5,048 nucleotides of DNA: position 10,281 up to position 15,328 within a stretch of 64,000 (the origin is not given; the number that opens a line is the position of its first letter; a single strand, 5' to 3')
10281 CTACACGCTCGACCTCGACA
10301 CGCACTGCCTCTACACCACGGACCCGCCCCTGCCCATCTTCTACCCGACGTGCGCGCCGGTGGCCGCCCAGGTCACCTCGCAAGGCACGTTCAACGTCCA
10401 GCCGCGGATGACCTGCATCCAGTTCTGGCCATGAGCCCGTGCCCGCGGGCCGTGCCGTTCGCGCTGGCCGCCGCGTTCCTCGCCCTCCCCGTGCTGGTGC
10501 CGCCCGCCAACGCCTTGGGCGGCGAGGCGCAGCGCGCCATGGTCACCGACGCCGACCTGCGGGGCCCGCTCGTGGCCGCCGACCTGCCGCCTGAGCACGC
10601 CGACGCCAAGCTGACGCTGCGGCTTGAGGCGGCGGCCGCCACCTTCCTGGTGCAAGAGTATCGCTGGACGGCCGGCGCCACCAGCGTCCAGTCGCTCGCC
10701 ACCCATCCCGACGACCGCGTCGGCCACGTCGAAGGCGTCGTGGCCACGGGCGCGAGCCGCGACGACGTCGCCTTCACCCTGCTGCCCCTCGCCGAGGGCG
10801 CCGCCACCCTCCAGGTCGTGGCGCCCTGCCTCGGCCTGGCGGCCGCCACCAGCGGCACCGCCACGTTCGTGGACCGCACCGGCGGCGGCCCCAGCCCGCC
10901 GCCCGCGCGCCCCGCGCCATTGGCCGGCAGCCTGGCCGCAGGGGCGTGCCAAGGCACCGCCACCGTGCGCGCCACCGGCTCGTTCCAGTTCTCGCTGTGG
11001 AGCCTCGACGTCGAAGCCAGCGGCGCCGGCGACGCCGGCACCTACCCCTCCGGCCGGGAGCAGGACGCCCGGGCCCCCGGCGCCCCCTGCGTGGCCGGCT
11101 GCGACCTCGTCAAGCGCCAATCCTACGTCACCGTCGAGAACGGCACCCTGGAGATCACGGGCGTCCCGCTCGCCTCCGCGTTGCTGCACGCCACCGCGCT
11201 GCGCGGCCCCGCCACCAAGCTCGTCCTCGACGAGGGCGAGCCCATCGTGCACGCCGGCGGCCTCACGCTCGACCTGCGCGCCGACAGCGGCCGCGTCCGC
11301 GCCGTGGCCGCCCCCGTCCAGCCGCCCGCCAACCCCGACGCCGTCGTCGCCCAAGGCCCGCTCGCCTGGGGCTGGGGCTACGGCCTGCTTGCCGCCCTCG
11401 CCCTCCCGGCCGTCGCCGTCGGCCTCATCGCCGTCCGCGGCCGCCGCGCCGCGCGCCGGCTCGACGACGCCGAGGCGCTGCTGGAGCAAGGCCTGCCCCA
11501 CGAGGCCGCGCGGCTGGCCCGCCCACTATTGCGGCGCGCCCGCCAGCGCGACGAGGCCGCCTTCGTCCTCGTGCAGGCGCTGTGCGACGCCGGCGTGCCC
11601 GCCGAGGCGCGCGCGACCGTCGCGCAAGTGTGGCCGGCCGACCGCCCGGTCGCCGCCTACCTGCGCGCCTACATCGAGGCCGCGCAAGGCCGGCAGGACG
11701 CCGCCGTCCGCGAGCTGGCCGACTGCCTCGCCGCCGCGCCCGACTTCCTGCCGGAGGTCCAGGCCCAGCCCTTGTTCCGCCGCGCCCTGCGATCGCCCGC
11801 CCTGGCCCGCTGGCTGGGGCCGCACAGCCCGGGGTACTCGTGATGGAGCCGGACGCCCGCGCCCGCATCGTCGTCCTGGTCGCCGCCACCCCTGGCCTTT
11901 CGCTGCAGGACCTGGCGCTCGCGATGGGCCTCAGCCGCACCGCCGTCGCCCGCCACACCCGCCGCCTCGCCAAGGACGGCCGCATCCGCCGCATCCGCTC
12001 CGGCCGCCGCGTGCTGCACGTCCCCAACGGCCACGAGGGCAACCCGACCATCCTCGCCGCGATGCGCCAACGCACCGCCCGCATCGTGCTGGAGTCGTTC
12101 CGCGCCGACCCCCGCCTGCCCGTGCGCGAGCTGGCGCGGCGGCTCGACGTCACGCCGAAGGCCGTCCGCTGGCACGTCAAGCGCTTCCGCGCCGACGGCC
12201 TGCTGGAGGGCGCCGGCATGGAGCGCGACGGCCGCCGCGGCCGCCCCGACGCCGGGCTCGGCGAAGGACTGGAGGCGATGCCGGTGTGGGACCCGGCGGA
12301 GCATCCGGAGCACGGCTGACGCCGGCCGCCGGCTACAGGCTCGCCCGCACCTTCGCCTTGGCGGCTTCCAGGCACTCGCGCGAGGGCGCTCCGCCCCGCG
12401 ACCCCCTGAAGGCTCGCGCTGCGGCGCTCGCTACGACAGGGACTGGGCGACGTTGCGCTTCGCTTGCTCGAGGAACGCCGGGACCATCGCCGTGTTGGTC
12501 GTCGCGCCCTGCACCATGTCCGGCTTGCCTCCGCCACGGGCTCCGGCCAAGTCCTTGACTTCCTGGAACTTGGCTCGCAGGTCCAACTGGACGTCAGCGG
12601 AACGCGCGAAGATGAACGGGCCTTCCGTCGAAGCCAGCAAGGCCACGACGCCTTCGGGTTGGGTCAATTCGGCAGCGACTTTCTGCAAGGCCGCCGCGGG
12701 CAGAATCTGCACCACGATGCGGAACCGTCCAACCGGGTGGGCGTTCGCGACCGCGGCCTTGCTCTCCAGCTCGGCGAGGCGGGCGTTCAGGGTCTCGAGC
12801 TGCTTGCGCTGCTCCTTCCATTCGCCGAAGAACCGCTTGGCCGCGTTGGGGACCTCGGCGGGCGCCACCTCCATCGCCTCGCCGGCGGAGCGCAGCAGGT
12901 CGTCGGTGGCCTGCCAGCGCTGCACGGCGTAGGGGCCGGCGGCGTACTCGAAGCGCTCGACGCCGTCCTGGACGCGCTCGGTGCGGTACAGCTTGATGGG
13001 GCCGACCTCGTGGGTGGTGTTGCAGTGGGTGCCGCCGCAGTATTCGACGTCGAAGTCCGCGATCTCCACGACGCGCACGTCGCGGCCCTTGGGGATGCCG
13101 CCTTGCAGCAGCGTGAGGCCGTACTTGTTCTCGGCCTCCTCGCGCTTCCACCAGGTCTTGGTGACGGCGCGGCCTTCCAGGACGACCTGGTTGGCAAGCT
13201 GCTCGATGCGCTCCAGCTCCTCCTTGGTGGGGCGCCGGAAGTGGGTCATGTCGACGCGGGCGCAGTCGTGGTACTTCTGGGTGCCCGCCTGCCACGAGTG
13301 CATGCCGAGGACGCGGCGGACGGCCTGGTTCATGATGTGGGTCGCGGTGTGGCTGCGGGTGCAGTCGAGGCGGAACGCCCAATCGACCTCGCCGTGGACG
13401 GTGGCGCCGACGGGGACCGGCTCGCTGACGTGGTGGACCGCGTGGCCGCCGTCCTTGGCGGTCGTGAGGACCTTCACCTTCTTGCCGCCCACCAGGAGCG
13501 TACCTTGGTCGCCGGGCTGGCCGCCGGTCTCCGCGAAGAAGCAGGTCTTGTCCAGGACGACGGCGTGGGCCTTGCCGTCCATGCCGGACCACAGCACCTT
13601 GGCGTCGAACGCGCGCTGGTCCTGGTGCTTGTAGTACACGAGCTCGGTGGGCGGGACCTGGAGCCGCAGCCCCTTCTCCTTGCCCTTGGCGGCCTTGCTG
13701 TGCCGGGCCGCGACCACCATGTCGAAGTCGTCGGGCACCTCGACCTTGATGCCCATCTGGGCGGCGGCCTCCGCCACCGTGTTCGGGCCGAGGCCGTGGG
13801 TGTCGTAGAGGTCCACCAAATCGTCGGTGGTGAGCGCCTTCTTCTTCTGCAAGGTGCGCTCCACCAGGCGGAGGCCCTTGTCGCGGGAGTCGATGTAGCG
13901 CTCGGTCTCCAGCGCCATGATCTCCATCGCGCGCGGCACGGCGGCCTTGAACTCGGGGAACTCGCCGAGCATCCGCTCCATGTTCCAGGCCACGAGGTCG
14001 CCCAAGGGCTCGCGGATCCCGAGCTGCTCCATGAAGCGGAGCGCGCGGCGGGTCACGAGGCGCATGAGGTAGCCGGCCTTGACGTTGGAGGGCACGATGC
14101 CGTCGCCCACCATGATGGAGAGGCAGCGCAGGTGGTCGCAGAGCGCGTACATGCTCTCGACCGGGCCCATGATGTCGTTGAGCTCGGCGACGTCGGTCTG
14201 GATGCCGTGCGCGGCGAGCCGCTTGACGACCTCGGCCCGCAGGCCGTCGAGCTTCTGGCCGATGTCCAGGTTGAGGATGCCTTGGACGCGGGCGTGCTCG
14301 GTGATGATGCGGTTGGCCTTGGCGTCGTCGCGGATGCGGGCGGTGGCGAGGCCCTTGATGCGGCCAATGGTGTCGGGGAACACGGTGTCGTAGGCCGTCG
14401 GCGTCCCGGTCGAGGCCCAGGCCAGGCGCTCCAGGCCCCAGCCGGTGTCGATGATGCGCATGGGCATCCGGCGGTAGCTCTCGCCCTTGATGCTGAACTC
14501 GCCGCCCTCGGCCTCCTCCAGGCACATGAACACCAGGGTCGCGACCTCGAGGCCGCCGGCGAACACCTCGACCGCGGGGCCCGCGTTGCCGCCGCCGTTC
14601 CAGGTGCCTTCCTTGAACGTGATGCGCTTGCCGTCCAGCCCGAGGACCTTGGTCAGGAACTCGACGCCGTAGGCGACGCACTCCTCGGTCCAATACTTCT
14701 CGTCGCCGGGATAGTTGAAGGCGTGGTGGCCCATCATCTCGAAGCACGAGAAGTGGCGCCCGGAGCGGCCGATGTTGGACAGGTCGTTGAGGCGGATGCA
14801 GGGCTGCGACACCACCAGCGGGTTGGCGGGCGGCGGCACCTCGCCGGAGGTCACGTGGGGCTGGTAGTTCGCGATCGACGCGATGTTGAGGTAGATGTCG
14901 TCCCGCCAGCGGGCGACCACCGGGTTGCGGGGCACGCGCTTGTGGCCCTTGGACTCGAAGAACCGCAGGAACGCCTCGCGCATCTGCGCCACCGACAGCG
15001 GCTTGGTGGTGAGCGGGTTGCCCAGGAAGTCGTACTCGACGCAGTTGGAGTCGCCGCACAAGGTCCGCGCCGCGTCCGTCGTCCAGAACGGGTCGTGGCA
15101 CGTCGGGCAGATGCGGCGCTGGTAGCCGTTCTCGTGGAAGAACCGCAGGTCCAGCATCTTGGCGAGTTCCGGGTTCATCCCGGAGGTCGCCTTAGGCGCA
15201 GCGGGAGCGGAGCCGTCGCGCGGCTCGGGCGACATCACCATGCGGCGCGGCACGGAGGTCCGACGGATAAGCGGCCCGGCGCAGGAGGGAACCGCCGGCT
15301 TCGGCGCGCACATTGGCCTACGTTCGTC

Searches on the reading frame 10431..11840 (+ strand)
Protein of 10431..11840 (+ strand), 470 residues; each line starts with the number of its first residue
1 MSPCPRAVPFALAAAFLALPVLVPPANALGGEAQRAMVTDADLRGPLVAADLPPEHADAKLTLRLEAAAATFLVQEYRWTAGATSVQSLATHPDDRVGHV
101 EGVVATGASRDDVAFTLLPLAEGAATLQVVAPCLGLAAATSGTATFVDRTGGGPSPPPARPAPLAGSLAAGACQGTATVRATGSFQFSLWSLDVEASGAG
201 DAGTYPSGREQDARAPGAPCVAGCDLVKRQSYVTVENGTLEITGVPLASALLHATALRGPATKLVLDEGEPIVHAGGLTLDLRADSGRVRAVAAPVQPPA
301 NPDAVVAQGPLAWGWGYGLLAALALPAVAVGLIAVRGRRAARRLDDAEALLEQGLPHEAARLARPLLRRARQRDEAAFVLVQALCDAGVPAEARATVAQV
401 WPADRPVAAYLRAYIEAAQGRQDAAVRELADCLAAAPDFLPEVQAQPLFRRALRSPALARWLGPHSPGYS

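Call 33: search_protein_families(library=pfam, proteins=[window:10431-11840:+], max_evalue=0.001)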
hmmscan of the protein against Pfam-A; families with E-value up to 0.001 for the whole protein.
window:10431-11840:+ (470 aa): 1 family
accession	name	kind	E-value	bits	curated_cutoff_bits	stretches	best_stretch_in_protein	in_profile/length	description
PF14559.12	TPR_19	-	0.00084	20.1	25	1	350-412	1-63/68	Tetratricopeptide repeat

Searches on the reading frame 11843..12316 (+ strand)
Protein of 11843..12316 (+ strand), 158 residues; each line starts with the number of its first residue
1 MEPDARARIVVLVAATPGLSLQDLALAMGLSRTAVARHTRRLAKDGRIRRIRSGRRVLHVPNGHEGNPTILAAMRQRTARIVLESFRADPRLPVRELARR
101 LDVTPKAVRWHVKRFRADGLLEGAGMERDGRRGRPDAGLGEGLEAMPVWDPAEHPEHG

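Call 33: search_protein_families(library=pfam, proteins=[window:11843-12316:+], max_evalue=0.001)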
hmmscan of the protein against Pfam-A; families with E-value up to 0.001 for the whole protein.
window:11843-12316:+ (158 aa): 20 families
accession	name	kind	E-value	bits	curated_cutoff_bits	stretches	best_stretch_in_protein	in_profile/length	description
PF13412.12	HTH_24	-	1.6e-20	72.8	21.9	2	78-122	4-48/48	Winged helix-turn-helix DNA-binding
PF12802.13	MarR_2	-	1.4e-10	41.6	27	1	5-54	6-56/61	MarR family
PF01047.28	MarR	-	2.3e-10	40.6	24.6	1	7-53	6-52/59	MarR family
PF13384.12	HTH_23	-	1.2e-09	38.2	24.6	1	5-46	6-45/50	Homeodomain-like domain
PF08279.18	HTH_11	-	2.8e-09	37.2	25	0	81-119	5-43/55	HTH domain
PF13545.12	HTH_Crp_2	-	1.8e-08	34.6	27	1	19-59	23-60/70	Crp-like helix-turn-helix domain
PF13551.12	HTH_29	-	2.4e-08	34.4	28.1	1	94-135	15-53/64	Winged helix-turn helix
PF13404.12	HTH_AsnC-type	-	3e-08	33.8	27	1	83-109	9-35/42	AsnC-type helix-turn-helix domain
PF12840.13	HTH_20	-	5.2e-08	33.2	27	1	82-122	9-49/51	Helix-turn-helix domain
PF09339.16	HTH_IclR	-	9.7e-08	32.1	22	1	13-50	12-50/52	IclR helix-turn-helix domain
PF24266.1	HTH_HVO_0163_N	-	2.2e-07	31.3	31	0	4-61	2-59/70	HVO_0163, N-terminal HTH domain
PF13518.12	HTH_28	-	2.7e-07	31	25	0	93-127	14-45/52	Helix-turn-helix domain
PF01022.26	HTH_5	-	2.7e-06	27.6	22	0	85-121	10-45/47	Bacterial regulatory protein, arsR family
PF08281.18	Sigma70_r4_2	-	3.9e-06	26.9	25.7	0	6-41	14-49/54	Sigma-70, region 4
PF00392.27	GntR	-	3.6e-05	23.8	27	0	79-122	11-55/64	Bacterial regulatory proteins, gntR family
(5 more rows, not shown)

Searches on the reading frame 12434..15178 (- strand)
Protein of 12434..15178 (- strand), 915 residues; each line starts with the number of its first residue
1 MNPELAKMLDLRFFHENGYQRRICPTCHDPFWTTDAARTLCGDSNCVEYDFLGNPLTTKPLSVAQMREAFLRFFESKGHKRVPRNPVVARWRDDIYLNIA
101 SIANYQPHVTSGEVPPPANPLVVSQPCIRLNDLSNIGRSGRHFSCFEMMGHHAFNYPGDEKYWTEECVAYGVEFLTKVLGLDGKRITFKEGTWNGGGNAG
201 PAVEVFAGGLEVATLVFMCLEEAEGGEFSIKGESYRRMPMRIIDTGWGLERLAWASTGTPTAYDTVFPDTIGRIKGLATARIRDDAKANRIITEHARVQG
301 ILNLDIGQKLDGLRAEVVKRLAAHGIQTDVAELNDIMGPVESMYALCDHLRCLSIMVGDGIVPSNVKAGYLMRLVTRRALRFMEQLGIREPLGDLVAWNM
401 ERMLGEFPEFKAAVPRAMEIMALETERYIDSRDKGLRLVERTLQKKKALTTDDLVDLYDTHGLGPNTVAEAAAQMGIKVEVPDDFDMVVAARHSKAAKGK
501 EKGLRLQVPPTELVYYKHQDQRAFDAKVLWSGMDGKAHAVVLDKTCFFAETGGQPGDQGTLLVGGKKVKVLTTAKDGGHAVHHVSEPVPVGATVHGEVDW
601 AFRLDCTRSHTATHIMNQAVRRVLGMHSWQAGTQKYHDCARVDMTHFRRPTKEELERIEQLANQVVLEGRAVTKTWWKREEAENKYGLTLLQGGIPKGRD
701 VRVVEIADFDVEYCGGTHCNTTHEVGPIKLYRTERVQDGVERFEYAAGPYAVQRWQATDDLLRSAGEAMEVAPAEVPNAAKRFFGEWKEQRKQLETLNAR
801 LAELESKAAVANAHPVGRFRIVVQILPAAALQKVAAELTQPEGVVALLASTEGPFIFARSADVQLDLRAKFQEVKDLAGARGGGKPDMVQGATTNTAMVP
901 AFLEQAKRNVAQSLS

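Call 33: search_protein_families(library=pfam, proteins=[window:12434-15178:-], max_evalue=0.001)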
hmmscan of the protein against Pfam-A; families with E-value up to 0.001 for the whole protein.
window:12434-15178:- (915 aa): 3 families
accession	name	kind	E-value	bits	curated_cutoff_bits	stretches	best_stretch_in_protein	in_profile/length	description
PF01411.24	tRNA-synt_2c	-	1.2e-114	384.3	30.3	1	65-601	1-551/552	tRNA synthetases class II (A)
PF07973.19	tRNA_SAD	-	2.2e-12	47.2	24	1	701-744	1-44/44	Threonyl and Alanyl tRNA synthetase second additional domain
PF02272.25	DHHA1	-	2.7e-05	25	25.9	1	826-910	13-100/102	DHHA1 domain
